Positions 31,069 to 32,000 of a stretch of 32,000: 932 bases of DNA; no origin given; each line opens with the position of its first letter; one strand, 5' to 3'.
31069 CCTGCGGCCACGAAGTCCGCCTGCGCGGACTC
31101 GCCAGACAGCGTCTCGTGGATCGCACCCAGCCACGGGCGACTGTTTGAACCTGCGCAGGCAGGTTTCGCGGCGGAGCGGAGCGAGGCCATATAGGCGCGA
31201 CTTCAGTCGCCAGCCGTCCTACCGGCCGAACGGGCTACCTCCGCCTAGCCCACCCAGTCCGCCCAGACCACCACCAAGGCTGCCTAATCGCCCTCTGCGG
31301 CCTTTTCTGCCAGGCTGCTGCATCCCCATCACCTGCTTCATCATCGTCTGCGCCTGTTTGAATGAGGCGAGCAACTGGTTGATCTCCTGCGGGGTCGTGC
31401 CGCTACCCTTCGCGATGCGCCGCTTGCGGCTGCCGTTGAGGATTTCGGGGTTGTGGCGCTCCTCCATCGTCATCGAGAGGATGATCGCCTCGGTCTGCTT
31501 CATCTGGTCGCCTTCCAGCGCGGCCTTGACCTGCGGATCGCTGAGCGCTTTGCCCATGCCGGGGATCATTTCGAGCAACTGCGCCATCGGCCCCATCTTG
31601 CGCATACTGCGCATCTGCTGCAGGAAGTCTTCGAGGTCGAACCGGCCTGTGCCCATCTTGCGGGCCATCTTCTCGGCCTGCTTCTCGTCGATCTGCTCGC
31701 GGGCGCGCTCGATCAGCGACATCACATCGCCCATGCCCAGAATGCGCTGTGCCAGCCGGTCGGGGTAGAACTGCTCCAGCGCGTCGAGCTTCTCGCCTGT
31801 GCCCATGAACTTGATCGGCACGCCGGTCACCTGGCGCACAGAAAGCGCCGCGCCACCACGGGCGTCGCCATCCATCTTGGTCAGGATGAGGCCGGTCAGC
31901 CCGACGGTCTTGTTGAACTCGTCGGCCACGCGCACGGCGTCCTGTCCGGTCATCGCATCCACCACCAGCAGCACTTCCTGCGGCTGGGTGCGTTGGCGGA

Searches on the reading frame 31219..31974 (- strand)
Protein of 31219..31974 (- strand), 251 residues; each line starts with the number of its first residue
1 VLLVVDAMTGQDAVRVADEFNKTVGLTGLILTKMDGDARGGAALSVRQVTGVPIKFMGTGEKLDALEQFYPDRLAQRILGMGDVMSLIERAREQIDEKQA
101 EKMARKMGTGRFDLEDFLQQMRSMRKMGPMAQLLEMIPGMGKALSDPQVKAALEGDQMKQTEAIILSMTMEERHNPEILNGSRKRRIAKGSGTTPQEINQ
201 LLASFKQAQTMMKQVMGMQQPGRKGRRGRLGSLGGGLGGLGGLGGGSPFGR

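Call 12: search_protein_families(library=pfam, proteins=[window:31219-31974:-])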
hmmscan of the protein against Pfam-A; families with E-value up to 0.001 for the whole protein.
window:31219-31974:- (251 aa): 2 families
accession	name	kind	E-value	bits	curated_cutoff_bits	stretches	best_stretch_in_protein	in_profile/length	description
PF02978.25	SRP_SPB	-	1.2e-34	118.9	27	1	111-212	1-91/91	Signal peptide binding domain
PF00448.28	SRP54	-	7.5e-29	101.2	22.7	1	2-80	118-196/196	SRP54-type protein, GTPase domain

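Call 46: find_related_loci(query=window:31222-31974:-, collection=metagenome_contigs, flank=2500)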
Query window:31222-31974:- (251 aa) in metagenome_contigs; peptide patterns used: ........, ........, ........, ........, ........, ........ (x = any residue, [..] = any of these).
600 stretches matched a pattern (row limit reached: there are more); 596 encode a relative of the query (tblastn E <= 1e-3); the best 80 are kept; 80 distinct loci.
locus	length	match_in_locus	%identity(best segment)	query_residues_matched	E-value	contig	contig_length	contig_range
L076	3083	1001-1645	66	1-215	1e-95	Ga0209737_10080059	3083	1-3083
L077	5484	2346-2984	65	1-215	4e-90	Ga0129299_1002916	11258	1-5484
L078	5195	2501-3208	63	1-239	1e-89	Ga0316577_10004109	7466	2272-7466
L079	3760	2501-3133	63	1-213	4e-89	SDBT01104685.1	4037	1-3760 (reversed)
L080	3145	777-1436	62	1-222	6e-90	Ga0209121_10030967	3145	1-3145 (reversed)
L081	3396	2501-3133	64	1-213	5e-86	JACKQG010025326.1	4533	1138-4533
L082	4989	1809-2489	61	1-231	2e-85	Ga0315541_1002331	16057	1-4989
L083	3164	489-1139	61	1-223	3e-86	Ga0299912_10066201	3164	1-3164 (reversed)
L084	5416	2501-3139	61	2-215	2e-84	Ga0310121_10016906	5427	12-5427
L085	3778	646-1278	61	1-213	3e-84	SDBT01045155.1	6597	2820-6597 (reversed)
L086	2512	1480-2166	57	1-233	3e-85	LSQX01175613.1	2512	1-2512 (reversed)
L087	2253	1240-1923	60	1-226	1e-85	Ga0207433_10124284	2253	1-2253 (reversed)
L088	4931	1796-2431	57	2-217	8e-82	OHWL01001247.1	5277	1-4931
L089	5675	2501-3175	56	1-227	2e-81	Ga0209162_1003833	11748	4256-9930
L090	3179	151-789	58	1-215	8e-82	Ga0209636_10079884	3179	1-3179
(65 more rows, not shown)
